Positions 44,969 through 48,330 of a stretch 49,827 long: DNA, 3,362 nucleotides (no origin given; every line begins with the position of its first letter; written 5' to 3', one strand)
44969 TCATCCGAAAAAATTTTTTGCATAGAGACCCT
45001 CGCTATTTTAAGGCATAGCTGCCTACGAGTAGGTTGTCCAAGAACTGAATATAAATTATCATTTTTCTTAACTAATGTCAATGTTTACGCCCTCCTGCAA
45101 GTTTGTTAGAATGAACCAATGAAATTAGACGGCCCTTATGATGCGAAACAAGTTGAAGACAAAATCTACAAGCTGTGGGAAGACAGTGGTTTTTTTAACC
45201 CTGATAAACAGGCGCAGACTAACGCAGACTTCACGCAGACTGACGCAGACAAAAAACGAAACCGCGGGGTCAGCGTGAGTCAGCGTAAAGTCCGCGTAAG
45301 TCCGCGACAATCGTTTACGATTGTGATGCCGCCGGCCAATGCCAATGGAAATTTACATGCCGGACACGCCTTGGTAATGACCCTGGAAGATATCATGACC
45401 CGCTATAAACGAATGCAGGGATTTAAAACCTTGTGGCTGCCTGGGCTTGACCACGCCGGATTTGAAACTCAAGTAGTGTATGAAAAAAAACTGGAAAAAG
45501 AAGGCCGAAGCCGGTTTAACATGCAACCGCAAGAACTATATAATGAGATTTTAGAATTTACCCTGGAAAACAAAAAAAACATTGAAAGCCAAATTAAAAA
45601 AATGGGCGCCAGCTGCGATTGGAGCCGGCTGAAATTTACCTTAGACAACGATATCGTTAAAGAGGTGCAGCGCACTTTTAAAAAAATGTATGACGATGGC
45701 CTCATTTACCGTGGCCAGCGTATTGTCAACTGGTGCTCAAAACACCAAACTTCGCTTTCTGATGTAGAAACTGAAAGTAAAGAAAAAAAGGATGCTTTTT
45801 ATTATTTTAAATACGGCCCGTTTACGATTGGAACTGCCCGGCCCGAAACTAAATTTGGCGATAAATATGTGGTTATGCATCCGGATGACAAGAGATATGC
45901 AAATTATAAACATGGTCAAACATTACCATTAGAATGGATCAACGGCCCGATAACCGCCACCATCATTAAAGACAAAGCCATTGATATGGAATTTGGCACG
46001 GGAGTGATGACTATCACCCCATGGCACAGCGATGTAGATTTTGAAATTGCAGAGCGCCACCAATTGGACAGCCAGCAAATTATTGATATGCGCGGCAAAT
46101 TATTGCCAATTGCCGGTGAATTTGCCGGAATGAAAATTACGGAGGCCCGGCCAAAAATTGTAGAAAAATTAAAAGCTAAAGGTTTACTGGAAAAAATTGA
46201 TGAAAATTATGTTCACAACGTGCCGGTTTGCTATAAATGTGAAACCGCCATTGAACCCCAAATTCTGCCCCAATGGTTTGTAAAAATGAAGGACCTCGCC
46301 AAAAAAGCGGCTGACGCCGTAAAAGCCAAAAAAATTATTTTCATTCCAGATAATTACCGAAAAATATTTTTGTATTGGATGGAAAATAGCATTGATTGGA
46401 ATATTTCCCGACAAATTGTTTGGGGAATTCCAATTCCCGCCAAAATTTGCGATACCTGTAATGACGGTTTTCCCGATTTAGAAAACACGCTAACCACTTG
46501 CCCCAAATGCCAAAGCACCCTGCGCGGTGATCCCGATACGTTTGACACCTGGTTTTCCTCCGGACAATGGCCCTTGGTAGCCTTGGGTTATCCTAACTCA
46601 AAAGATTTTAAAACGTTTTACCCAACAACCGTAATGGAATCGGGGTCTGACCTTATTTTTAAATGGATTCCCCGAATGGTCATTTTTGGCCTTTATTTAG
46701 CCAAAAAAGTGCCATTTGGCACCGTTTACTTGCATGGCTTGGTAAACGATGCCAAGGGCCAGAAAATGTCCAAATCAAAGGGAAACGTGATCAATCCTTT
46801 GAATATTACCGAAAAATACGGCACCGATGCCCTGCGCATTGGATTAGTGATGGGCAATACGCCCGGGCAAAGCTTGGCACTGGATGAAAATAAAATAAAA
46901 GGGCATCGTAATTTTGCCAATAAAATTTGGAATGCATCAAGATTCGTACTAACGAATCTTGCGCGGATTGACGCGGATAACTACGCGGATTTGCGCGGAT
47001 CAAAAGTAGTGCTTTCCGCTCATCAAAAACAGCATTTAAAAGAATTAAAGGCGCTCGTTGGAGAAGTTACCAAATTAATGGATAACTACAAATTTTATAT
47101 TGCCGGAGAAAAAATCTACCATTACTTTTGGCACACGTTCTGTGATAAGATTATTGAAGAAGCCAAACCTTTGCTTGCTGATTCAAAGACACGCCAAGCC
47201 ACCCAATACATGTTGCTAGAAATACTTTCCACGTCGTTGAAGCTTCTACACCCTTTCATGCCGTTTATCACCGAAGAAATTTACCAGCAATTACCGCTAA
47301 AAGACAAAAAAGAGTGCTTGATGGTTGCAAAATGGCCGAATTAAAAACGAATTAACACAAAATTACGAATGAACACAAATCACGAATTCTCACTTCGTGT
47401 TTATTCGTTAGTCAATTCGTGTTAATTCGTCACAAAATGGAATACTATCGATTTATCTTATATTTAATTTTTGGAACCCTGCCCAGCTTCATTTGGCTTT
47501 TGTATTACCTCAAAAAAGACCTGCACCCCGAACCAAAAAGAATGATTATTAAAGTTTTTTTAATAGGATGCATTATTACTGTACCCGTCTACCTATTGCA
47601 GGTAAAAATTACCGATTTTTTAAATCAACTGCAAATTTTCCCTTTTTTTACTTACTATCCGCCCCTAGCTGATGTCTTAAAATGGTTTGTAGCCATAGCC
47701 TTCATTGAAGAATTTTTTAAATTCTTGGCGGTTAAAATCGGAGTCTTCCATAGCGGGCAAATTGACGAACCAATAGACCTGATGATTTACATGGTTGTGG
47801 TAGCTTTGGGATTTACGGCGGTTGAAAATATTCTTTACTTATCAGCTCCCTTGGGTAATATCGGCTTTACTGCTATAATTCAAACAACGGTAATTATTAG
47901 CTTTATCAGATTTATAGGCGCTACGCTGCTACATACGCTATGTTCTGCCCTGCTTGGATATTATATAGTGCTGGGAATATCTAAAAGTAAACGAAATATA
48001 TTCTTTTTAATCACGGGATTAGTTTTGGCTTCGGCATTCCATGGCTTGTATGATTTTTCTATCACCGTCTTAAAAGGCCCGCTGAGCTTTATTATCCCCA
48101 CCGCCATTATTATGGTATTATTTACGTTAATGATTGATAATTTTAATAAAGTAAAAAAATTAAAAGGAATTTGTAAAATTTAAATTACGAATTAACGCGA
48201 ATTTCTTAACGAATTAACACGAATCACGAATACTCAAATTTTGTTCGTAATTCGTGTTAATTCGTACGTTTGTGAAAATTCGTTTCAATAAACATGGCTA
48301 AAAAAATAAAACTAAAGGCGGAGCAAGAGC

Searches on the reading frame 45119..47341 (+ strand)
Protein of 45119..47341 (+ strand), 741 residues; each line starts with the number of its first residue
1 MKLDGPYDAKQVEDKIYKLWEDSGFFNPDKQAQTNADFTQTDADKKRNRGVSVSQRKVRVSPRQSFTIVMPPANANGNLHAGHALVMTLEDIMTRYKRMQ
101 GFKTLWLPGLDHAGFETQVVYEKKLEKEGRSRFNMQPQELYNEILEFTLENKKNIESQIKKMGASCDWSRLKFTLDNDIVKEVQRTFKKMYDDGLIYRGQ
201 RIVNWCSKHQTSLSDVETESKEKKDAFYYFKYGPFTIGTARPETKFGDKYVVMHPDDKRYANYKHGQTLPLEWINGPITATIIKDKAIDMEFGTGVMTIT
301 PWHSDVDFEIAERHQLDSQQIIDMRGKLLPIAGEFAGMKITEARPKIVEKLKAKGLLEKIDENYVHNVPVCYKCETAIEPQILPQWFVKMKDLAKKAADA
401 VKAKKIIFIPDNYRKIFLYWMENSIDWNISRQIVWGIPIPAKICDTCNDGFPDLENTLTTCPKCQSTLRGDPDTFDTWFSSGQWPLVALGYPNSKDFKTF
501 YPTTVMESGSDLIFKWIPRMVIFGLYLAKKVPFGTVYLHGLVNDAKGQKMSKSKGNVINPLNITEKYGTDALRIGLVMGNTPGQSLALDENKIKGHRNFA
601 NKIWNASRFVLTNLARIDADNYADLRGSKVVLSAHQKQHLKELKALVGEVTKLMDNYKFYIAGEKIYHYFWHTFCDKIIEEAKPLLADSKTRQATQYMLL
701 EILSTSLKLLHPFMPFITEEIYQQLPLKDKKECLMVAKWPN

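Call 72: search_protein_families(library=pfam, proteins=[window:45119-47341:+], max_evalue=0.0001)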
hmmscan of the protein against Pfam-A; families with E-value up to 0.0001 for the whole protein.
window:45119-47341:+ (741 aa): 3 families
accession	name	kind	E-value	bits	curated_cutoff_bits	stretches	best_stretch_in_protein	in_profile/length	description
PF00133.28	tRNA-synt_1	-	2.5e-117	392.6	22.7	1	62-582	21-407/414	tRNA synthetases class I (I, L, M and V)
PF08264.19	Anticodon_1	-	3.6e-28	98.8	25.1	1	639-740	4-105/148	Anticodon-binding domain of tRNA ligase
PF09334.17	tRNA-synt_1g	-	4.2e-23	82.2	20.1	2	369-593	167-371/391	tRNA synthetases class I (M)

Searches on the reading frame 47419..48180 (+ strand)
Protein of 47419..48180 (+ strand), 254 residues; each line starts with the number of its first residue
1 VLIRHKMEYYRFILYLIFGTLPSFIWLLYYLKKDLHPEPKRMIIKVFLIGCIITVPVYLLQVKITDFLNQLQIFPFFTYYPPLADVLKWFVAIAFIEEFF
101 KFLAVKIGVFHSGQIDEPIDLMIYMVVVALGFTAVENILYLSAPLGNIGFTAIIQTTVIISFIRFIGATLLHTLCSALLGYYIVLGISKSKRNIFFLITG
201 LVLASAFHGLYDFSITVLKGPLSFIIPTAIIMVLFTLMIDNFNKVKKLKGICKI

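Call 72: search_protein_families(library=pfam, proteins=[window:47419-48180:+], max_evalue=0.0001)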
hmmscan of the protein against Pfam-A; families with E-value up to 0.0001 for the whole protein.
window:47419-48180:+ (254 aa): 1 family
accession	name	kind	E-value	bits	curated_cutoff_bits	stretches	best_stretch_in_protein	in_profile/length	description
PF13367.11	PrsW-protease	-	2.4e-30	106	23.5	1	38-237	1-195/196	PrsW family intramembrane metalloprotease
